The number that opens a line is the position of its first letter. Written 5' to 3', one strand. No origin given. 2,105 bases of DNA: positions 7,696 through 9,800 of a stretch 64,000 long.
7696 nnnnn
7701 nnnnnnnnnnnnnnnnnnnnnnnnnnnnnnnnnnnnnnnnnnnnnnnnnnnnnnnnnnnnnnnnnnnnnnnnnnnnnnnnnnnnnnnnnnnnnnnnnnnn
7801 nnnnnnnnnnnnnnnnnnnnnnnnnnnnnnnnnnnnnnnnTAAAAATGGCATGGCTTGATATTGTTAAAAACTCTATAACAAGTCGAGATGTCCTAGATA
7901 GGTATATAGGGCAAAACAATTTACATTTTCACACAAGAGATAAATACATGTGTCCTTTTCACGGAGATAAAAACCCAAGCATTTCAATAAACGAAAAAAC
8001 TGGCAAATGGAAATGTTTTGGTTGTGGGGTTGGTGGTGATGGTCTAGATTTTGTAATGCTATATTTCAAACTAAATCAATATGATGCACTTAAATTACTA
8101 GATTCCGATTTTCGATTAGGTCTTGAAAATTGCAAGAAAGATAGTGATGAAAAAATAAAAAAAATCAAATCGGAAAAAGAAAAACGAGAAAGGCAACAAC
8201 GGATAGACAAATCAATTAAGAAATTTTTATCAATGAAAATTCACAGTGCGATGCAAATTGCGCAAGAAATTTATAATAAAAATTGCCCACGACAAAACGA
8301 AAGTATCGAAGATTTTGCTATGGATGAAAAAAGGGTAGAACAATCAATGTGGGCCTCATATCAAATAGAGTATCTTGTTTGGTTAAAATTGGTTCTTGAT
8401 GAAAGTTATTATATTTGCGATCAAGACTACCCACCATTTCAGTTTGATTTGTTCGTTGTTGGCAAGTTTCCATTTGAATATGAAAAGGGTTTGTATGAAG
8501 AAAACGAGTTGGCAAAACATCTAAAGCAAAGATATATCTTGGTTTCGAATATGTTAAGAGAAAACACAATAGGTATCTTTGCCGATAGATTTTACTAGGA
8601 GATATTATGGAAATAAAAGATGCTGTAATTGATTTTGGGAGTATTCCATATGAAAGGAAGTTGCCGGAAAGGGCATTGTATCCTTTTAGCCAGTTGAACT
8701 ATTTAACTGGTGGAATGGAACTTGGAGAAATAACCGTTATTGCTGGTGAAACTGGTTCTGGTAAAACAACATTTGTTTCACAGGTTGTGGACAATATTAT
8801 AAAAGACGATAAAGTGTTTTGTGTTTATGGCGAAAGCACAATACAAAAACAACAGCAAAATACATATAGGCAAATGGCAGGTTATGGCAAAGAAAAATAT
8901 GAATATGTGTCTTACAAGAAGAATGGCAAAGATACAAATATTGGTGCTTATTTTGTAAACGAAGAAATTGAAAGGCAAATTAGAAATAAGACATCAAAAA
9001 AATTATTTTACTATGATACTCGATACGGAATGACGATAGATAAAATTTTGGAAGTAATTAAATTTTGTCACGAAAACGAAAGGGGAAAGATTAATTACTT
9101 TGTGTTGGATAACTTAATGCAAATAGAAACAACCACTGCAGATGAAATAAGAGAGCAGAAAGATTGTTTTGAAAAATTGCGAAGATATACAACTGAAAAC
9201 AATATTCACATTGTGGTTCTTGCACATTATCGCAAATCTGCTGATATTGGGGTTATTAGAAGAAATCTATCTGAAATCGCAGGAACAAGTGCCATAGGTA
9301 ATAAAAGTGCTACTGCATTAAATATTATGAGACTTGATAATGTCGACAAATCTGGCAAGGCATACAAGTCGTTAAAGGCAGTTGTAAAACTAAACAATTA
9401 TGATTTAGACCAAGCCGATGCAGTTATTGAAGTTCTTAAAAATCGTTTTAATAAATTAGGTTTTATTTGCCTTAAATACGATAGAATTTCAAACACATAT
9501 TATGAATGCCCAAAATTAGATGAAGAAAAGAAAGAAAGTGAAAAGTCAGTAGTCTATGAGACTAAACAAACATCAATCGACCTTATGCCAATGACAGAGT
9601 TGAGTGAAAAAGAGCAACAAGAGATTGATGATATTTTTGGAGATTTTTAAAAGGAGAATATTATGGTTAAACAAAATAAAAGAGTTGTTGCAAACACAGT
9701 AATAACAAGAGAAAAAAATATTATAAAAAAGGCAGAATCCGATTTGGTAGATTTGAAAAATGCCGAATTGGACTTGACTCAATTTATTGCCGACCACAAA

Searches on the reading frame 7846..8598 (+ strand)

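Call 82: search_protein_families(library=pfam, max_evalue=0.01, proteins=[window:7846-8598:+])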
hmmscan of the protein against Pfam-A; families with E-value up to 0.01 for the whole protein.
window:7846-8598:+ (250 aa): 1 family
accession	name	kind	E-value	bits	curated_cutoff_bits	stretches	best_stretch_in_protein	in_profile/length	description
PF01807.25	Zn_ribbon_DnaG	-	2.4e-16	59.8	24.9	1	5-93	7-93/98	CHC2 zinc finger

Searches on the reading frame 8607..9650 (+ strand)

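Call 8: search_protein_families(library=pfam, proteins=[window:8607-9650:+])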
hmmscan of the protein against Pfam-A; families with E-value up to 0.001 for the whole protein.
window:8607-9650:+ (347 aa): 6 families
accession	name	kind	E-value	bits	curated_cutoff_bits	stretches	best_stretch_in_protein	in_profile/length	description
PF03796.21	DnaB_C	-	9.1e-12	45.3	27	1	27-293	6-248/255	DnaB-like helicase C terminal domain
PF13481.12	AAA_25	-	1.6e-06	28.3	27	1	26-71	18-64/195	AAA domain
PF04851.21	ResIII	-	0.00015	22.1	22.5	1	43-118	26-106/164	Type III restriction enzyme, res subunit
PF03266.21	NTPase_1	-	0.00016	22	23.9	1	44-128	3-88/168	NTPase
PF24883.2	NPHP3_N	-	0.00024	21.8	24.8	0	42-88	24-69/164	Nephrocystin 3, N-terminal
PF06745.19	ATPase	-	0.00031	20.6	26.6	0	33-184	12-143/231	KaiC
